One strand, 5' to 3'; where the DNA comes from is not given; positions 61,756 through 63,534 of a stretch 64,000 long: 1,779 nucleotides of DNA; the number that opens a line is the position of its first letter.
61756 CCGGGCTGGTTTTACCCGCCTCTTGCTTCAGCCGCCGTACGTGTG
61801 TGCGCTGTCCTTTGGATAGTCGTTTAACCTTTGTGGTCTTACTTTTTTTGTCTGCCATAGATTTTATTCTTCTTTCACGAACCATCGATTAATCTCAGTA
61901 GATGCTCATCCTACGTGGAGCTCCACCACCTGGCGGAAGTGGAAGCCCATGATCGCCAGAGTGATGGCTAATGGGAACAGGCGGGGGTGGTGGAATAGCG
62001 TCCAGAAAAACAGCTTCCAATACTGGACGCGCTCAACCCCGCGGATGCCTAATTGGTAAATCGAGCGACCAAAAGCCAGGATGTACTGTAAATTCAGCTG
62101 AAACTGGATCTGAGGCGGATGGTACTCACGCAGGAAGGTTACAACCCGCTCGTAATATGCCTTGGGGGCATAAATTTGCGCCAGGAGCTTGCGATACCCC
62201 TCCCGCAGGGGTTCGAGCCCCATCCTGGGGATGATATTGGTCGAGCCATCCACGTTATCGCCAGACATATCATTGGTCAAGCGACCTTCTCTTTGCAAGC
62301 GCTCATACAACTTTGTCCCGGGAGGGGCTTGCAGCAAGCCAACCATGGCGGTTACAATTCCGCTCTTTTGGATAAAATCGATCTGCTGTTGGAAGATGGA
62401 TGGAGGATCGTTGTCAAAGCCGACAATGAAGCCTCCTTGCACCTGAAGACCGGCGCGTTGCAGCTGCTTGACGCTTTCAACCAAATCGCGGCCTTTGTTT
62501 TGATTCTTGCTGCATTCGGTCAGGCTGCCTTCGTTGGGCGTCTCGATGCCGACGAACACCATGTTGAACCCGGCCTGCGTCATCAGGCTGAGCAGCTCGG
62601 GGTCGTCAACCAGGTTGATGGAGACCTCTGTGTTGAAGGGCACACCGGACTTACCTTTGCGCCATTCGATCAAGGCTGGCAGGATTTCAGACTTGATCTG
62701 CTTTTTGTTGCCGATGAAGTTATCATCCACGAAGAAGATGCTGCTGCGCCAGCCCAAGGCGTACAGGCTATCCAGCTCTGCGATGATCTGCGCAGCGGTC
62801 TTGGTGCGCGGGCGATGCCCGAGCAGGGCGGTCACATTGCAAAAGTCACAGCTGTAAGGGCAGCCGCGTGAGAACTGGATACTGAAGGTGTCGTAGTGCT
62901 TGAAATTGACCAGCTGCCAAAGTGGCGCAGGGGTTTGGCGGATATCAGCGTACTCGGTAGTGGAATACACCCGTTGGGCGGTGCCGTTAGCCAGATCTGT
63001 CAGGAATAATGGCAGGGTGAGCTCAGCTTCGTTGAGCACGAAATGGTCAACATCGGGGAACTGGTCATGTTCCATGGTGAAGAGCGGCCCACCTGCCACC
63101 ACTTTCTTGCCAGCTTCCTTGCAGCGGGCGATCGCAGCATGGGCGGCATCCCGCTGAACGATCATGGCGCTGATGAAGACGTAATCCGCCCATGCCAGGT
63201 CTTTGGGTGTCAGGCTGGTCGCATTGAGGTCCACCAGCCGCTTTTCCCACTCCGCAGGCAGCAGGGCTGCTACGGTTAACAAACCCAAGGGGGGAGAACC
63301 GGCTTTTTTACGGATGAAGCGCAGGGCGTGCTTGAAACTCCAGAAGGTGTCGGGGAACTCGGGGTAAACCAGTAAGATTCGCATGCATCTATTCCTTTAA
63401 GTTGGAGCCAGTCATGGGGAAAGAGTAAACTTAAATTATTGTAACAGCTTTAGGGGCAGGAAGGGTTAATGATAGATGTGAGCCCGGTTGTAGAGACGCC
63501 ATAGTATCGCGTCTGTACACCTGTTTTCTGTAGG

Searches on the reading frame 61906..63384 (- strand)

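Call 54: search_protein_families(library=pfam, proteins=[window:61906-63384:-], max_evalue=0.00001)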
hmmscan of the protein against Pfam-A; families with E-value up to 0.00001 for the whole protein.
window:61906-63384:- (492 aa): 3 families
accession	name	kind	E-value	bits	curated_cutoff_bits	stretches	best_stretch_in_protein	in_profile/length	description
PF13282.11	DUF4070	-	6.9e-40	136.8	22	1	357-488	1-136/144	Domain of unknown function (DUF4070)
PF04055.27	Radical_SAM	-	8e-15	55.8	29.5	1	169-332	1-160/166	Radical SAM superfamily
PF02310.24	B12-binding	-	2.8e-07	30.8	32.1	1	31-125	13-118/121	B12 binding domain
